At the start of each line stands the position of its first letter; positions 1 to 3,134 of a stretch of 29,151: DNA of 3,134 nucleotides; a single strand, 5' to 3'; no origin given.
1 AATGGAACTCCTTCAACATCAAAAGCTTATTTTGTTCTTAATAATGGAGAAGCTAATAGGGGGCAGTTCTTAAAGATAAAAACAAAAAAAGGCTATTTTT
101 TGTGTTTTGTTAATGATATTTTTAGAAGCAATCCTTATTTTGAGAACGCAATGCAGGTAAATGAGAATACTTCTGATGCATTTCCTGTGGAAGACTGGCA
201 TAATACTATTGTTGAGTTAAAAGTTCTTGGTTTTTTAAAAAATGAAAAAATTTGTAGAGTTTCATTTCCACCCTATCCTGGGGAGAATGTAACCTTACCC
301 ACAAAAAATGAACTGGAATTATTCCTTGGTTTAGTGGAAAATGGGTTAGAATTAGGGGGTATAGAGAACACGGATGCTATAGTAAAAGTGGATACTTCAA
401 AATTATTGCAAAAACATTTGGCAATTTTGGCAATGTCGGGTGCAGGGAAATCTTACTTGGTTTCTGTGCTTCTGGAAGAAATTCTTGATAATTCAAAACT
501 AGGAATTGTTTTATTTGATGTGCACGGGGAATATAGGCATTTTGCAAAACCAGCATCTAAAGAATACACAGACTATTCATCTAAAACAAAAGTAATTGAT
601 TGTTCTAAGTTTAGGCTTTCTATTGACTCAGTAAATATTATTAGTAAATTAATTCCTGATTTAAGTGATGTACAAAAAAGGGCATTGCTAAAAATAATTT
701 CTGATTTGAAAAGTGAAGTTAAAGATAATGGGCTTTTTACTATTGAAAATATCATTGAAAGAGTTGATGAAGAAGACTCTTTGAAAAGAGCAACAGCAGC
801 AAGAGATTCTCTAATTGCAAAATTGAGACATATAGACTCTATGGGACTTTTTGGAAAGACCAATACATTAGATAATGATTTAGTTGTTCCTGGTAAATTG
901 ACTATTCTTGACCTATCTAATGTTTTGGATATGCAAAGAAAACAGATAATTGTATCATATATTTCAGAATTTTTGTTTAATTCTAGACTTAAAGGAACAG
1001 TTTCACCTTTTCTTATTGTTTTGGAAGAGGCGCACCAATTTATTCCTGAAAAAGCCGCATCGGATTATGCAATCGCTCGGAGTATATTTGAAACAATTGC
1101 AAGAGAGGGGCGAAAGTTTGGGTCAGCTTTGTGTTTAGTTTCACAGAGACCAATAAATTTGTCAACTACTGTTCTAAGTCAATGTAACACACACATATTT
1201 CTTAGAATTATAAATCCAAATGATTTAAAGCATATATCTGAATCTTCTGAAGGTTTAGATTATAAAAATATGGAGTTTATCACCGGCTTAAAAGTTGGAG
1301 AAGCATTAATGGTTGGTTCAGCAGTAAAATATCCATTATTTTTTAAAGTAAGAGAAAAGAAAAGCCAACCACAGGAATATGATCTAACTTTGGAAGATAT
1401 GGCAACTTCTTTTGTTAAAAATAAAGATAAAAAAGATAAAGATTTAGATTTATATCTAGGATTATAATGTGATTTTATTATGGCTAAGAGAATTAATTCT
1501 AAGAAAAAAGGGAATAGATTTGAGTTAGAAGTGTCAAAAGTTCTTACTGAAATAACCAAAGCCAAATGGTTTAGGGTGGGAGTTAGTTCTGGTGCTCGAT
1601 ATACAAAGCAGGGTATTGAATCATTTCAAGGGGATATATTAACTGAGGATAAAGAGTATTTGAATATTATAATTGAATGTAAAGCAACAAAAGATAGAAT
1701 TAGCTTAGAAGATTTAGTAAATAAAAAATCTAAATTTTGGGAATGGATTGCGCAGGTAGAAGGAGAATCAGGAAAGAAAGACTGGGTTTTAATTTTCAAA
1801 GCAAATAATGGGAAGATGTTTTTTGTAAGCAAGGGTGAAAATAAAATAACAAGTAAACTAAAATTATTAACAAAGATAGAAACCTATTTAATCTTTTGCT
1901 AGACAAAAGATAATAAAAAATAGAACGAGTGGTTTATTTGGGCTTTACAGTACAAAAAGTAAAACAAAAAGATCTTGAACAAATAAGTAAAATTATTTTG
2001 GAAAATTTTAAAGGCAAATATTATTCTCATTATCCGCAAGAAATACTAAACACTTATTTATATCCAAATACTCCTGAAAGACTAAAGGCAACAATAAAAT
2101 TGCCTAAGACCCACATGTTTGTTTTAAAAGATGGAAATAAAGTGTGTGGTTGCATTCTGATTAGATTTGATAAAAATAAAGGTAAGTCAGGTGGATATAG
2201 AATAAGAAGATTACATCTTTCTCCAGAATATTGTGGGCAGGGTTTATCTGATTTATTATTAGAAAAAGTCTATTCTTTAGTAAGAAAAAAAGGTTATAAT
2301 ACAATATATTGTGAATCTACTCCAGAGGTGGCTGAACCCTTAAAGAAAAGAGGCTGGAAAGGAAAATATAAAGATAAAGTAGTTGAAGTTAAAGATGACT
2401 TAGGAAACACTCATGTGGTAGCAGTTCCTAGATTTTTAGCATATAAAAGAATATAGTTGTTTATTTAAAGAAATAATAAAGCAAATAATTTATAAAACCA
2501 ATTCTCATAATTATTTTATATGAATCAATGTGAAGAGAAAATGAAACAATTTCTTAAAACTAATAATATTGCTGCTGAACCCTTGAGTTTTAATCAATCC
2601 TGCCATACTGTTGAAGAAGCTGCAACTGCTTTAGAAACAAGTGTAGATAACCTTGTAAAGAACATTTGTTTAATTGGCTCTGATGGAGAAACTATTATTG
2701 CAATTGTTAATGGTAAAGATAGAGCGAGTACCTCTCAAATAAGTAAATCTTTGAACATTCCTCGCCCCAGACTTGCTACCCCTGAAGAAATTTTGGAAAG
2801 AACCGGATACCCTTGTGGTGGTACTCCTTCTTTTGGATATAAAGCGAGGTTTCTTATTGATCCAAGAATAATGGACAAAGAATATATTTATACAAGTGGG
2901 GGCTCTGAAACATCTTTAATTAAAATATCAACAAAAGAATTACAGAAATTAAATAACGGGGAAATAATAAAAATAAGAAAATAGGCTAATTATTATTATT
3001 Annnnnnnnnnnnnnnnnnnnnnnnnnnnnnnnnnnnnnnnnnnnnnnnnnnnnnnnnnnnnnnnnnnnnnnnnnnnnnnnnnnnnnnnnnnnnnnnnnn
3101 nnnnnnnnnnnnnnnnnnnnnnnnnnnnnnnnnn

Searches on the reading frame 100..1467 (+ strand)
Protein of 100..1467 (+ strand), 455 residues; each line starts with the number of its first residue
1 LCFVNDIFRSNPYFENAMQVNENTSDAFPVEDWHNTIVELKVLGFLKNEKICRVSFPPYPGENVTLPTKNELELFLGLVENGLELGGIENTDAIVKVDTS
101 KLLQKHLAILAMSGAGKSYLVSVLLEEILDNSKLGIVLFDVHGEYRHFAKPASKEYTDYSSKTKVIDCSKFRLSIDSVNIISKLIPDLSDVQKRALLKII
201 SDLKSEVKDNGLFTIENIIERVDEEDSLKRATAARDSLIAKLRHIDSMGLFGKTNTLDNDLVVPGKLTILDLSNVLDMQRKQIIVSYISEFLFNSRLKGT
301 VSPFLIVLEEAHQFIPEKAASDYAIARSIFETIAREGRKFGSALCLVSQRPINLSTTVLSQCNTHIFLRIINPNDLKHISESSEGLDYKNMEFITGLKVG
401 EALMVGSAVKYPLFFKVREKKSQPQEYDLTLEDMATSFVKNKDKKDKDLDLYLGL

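Call 3: search_protein_families(library=pfam, proteins=[window:100-1467:+], max_evalue=0.1)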
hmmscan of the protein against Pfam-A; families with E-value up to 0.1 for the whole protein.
window:100-1467:+ (455 aa): 4 families
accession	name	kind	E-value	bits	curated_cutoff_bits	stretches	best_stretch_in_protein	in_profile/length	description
PF01935.23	DUF87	-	3.8e-32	112.6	23.2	1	84-290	2-218/220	Helicase HerA, central domain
PF05872.18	HerA_C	-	0.027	13.6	22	1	330-404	281-361/502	Helicase HerA-like C-terminal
PF08721.17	Tn7_Tnp_TnsA_C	-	0.048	14.6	23.4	0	186-235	20-68/83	TnsA endonuclease C terminal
PF10412.15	TrwB_AAD_bind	-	0.073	12.4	20.5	0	103-150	14-61/387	Type IV secretion-system coupling protein DNA-binding domain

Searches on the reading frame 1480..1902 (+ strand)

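Call 3: search_protein_families(library=pfam, proteins=[window:1480-1902:+], max_evalue=0.1)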
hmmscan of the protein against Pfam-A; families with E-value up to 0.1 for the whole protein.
window:1480-1902:+ (140 aa): 1 family
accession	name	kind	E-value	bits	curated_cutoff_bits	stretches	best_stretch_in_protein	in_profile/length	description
PF24608.2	PDDEXK_15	-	2e-21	77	27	1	6-128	1-122/164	Phage putative PDDEXK endonuclease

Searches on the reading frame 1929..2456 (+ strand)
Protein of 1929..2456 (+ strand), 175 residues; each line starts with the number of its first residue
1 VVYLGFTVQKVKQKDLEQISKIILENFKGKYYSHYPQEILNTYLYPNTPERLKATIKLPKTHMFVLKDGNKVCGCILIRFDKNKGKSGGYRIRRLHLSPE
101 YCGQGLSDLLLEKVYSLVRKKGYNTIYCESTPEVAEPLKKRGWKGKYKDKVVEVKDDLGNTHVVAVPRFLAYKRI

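Call 3: search_protein_families(library=pfam, proteins=[window:1929-2456:+], max_evalue=0.1)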
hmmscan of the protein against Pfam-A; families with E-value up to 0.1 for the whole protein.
window:1929-2456:+ (175 aa): 3 families
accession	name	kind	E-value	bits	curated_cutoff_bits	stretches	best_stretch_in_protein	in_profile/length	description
PF00583.31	Acetyltransf_1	-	9.4e-09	36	20.7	1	45-131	14-101/116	Acetyltransferase (GNAT) family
PF13673.13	Acetyltransf_10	-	3.8e-08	33.8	23.6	1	38-144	8-108/128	Acetyltransferase (GNAT) domain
PF13508.13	Acetyltransf_7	-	7.5e-07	29.9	27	1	60-128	2-67/84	Acetyltransferase (GNAT) domain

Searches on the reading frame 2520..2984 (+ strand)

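Call 3: search_protein_families(library=pfam, proteins=[window:2520-2984:+], max_evalue=0.1)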
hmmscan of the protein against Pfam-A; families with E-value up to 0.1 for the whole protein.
window:2520-2984:+ (154 aa): 1 family
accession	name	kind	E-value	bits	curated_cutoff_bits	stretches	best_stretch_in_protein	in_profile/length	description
PF04073.20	tRNA_edit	-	1.4e-26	93.5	25.5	1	27-144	3-123/123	Aminoacyl-tRNA editing domain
